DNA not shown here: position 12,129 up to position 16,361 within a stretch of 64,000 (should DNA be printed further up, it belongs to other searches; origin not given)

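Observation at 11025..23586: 12.5-kb operon: two paralogous fused MacB-type ABC proteins plus two giant repeat lipoproteins and an anchored protein, a candidate envelope or surface machine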

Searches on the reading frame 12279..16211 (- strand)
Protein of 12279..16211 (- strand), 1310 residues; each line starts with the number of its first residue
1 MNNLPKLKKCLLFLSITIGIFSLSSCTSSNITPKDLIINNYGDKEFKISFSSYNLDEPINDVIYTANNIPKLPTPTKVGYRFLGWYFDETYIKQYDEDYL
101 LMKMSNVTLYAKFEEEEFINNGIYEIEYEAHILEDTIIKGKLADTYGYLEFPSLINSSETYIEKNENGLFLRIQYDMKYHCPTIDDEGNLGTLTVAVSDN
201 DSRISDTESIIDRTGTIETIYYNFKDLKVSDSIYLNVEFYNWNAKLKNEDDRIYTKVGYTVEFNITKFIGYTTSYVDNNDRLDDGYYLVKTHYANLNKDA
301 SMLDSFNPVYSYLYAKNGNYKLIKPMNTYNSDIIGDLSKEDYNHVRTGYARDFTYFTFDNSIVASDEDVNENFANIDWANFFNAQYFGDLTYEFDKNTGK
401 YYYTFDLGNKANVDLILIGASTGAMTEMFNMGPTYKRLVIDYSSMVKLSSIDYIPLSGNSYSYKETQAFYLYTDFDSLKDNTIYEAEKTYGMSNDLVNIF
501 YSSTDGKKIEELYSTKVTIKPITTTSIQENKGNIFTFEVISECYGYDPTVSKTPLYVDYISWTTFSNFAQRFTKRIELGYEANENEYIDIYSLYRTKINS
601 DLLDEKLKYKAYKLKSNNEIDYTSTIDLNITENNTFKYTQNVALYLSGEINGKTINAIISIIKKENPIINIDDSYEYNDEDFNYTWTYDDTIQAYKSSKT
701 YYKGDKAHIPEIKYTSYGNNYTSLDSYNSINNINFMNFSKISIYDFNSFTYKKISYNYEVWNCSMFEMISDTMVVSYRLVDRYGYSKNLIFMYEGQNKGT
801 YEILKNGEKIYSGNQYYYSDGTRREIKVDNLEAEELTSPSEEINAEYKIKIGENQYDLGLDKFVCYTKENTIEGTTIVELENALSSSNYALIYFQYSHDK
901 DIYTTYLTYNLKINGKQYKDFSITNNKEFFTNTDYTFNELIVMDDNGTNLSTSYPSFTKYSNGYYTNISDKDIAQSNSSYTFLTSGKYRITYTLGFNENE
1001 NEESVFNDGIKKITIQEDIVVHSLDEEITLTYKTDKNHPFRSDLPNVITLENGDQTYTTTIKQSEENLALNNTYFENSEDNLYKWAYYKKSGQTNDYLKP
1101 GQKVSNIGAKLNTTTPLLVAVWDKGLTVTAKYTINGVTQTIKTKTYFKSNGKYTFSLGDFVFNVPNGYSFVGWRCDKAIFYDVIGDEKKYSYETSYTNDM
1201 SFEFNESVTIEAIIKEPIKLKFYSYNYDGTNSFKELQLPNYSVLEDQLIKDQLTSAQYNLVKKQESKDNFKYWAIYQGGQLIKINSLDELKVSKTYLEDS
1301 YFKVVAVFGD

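Call 4: search_protein_families(library=pfam, proteins=[window:12279-16211:-], max_evalue=0.01)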
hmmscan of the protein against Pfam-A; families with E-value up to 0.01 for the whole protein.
window:12279-16211:- (1310 aa): 2 families
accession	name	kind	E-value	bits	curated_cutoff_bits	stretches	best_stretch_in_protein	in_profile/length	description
PF09479.16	Flg_new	-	8.2e-11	42.3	27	1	47-112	2-65/65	Listeria-Bacteroides repeat domain (List_Bact_rpt)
PF18998.6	Flg_new_2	-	0.0026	18.1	23.6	0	78-115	33-71/73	Divergent InlB B-repeat domain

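Call 5: search_protein_families(library=ncbifam, proteins=[window:12279-16211:-], max_evalue=0.01)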
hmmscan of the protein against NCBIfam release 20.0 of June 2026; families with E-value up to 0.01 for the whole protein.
window:12279-16211:- (1310 aa): 1 family
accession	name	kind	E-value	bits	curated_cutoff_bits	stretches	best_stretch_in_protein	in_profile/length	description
TIGR02543.1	List_Bact_rpt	repeat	1.4e-06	28.6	20.95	1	75-115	1-42/44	TIGR02543 family repeat protein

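Call 19: search_protein_families(library=pfam, alignment_id=A2, max_evalue=0.01)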
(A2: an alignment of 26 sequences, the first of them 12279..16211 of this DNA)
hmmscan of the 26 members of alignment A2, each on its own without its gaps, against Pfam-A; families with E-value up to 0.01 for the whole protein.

A. member 1, window:12279-16211:- (1310 aa): 2 families
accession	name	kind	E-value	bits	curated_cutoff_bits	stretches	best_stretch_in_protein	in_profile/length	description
PF09479.16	Flg_new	-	8.2e-11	42.3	27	1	47-112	2-65/65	Listeria-Bacteroides repeat domain (List_Bact_rpt)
PF18998.6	Flg_new_2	-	0.0026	18.1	23.6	0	78-115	33-71/73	Divergent InlB B-repeat domain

B. families by the number of members that match (of 26 scanned): 2 families
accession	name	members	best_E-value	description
PF09479.16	Flg_new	26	1.6e-17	Listeria-Bacteroides repeat domain (List_Bact_rpt)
PF18998.6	Flg_new_2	7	3.3e-06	Divergent InlB B-repeat domain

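Call 37: find_homologous_proteins(query=window:12279-16211:-, max_evalue=0.001)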
Query window:12279-16211:- (1310 aa): 117 proteins with E <= 0.001 among 8000 candidates.
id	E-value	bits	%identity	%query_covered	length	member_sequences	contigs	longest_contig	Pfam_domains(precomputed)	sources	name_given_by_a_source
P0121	0.0e+0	2613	89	100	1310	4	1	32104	PF09479.17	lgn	-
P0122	0.0e+0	2042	69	100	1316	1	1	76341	PF09479.17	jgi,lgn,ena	jgi:uncharacterized repeat protein (TIGR02543 family)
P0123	0.0e+0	2013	69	100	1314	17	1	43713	PF09479.17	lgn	-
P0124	0.0e+0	2012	69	99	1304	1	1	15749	PF09479.17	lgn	-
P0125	0.0e+0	2008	69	97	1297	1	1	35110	PF09479.17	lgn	-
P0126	0.0e+0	1998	67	100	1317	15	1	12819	PF09479.17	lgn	-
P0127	0.0e+0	1995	68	100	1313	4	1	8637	PF09479.17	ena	-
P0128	0.0e+0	1994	67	100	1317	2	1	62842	PF09479.17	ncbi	-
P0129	0.0e+0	1990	67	100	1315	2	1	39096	PF09479.17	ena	-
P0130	0.0e+0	1943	66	100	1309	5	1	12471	PF09479.17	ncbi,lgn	-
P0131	0.0e+0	1894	66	100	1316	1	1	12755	PF09479.17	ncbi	-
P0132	0.0e+0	1881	66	99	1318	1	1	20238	PF09479.17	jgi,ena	jgi:uncharacterized repeat protein (TIGR02543 family)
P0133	0.0e+0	1756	62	99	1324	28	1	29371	PF09479.17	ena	-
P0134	0.0e+0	1445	53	99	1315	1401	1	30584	PF09479.17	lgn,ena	-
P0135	0.0e+0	1436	53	100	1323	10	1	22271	PF09479.17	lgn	-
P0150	1.7e-204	700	34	97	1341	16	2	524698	PF09479.17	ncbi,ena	-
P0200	3.3e-111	391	28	91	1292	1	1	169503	PF09479.17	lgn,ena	-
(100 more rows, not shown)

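Call 41: find_encoding_contigs(protein=P0150, flank=10000, max_places=2)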
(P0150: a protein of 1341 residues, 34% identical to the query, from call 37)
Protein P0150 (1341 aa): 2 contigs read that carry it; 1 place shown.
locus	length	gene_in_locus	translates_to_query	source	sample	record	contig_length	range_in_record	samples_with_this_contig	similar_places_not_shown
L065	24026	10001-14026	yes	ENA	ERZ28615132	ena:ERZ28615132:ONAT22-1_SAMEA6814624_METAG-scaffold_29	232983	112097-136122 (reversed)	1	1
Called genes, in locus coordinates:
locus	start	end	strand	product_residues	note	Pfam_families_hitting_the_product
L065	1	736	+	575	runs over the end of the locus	PF00664:ABC_membrane, PF00005:ABC_tran, PF02463:SMC_N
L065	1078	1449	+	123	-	PF01325:Fe_dep_repress, PF12802:MarR_2 (weak), PF02742:Fe_dep_repr_C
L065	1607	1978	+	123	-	-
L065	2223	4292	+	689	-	PF00005:ABC_tran, PF02463:SMC_N, PF13304:AAA_21 (faint)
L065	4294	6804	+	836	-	PF00005:ABC_tran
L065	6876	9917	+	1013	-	PF09479:Flg_new (faint), PF13306:LRR_5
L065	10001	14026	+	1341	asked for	PF09479:Flg_new (faint)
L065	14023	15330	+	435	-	PF05031:NEAT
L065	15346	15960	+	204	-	PF13489:Methyltransf_23, PF01209:Ubie_methyltran, PF05175:MTS, PF07021:MetW (weak), PF13847:Methyltransf_31, PF08241:Methyltransf_11, PF08242:Methyltransf_12, PF13649:Methyltransf_25, +3 more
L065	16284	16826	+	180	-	PF12672:DUF3793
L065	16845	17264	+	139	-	PF00258:Flavodoxin_1, PF12641:Flavodoxin_3 (weak)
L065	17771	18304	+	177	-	PF00719:Pyrophosphatase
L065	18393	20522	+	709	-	PF13567:DUF4131 (weak), PF03772:Competence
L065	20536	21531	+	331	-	PF06144:DNA_pol3_delta (weak), PF21694:DNA_pol3_delta_C (weak)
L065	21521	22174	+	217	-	-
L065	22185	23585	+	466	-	PF04389:Peptidase_M28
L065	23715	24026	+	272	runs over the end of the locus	PF02457:DAC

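Call 42: find_encoding_contigs(protein=P0200, flank=10000, max_places=2)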
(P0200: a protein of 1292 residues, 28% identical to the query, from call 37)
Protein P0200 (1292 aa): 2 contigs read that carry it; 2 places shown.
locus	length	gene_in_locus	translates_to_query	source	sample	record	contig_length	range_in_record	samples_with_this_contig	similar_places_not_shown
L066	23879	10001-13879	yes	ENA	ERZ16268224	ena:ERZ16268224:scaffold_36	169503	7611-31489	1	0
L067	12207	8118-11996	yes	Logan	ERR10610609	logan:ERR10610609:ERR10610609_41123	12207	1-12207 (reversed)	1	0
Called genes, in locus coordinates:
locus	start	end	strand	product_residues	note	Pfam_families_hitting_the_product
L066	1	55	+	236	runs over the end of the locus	PF09605:Trep_Strep (weak)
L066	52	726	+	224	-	PF02361:CbiQ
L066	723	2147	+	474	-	PF02463:SMC_N (faint), PF00005:ABC_tran, PF03193:RsgA_GTPase (faint), PF13191:AAA_16 (faint), PF13401:AAA_22 (faint), PF13481:AAA_25 (faint), PF13555:AAA_29 (faint), PF00005:ABC_tran, +2 more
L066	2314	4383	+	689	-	PF00005:ABC_tran, PF02463:SMC_N, PF13304:AAA_21 (faint)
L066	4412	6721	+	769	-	PF00005:ABC_tran, PF02463:SMC_N (weak), PF13304:AAA_21 (faint)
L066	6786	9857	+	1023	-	PF09479:Flg_new (weak), PF13306:LRR_5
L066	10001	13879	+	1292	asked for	PF09479:Flg_new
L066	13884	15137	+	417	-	-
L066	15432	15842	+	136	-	PF00293:NUDIX, PF14815:NUDIX_4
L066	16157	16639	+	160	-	-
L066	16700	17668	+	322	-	PF02311:AraC_binding, PF07883:Cupin_2 (weak), PF12833:HTH_18, PF00165:HTH_AraC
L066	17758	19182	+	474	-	PF03951:Gln-synt_N, PF00120:Gln-synt_C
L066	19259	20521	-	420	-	PF01408:GFO_IDH_MocA, PF02894:GFO_IDH_MocA_C, PF22725:GFO_IDH_MocA_C3 (weak)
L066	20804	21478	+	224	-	PF00072:Response_reg, PF00486:Trans_reg_C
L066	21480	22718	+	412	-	PF00512:HisKA, PF02518:HATPase_c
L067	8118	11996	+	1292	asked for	PF09479:Flg_new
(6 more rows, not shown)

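Call 55: predict_structure(alignment_id=A7)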
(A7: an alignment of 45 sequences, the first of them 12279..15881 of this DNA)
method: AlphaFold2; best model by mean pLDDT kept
length: 1200 residues; sequences in the alignment: 45
mean_pLDDT: 87.8   pTM: 0.61
mean pLDDT of the five models: 87.8, 87.1, 86.2, 86.2, 86.0
residues with pLDDT >= 90: 618; 70-90: 532; 50-70: 43; < 50: 7
segments of 3 or more residues with pLDDT < 50: 1-4, 619-621
pLDDT, mean of each block of 10 residues (from residue 1): 59 92 95 93 93 89 92 78 91 86 87 88 94 88 94 91 83 91 88 80 94 89 77 87 92 90 85 91 92 92 90 74 88 87 92 94 82 93 93 92 96 84 92 94 92 86 92 94 92 86 91 90 88 94 93 94 72 83 86 83 92 70 73 89 76 75 93 92 83 88 71 82 89 90 89 92 92 88 93 93 90 85 91 92 92 75 88 93 92 88 92 92 94 90 91 89 89 86 84 89 92 92 89 90 90 86 91 80 85 92 88 77 78 84 84 88 88 88 84 87
secondary structure, 60 per line:
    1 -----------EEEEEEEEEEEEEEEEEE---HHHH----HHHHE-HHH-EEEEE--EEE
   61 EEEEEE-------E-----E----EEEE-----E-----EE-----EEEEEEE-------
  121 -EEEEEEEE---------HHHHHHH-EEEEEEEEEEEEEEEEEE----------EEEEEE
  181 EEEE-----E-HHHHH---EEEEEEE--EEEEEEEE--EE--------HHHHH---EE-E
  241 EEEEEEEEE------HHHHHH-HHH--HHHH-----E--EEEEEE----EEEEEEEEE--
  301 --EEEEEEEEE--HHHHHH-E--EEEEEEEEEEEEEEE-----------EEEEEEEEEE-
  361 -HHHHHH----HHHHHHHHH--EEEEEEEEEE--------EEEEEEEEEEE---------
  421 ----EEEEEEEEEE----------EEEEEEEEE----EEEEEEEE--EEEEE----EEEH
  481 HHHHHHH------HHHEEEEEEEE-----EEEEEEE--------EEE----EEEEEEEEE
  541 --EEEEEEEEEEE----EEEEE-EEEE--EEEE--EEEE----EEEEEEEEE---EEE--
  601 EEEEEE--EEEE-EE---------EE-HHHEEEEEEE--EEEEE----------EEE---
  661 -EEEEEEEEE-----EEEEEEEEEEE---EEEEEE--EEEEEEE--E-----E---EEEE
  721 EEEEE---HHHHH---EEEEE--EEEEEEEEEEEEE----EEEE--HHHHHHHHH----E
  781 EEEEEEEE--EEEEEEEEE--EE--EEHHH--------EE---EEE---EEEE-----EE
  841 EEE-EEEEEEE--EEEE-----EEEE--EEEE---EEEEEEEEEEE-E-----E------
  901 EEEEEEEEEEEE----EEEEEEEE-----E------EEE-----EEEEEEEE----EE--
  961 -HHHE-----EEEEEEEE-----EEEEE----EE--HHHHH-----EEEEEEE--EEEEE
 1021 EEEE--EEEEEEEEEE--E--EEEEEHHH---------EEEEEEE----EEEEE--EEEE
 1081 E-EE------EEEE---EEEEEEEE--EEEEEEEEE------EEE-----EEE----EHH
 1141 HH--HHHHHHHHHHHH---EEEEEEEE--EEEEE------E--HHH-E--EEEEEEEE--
elements in order (helices of 4 or more, strands of 3 or more residues): E12-29 H33-36 H41-44 E51-55 E58-66 E85-88 E107-113 E122-129 H139-145 E147-164 E175-184 H192-196 E200-206 E209-216 H229-233 E240-249 H256-261 H268-271 E280-285 E290-298 E303-311 H314-319 E324-338 E350-359 H362-367 H372-380 E383-392 E401-411 E425-434 E445-453 E458-465 E468-472 E477-479 H480-487 E497-504 E510-516 E525-527 E532-540 E543-553 E558-562 E564-567 E570-573 E576-579 E584-592 E596-598 E601-606 E609-612 E631-637 E640-644 E655-657 E662-670 E676-686 E690-695 E698-704 E717-725 H729-733 E737-741 E744-756 E761-764 H767-775 E780-788 E791-799 E824-826 E830-833 E839-843 E845-851 E854-857 E863-866 E869-872 E876-886 E901-912 E917-924 E937-939 E945-952 E971-978 E984-988 H997-1001 E1007-1013 E1016-1024 E1027-1036 E1042-1046 E1059-1065 E1070-1074 E1077-1081 E1091-1094 E1098-1105 E1108-1116 E1123-1125 E1131-1133 H1139-1142 H1145-1156 E1160-1167 E1170-1174 E1191-1198
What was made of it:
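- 12279..16211 (-): LP1310: lipoprotein (lipobox LSSC, Cys26 invariant) with one Flg_new domain followed by about 1200 aa of tandem beta-sandwich domains that have no Pfam family. Call 55 gives an AF2 model at pLDDT 87.8.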
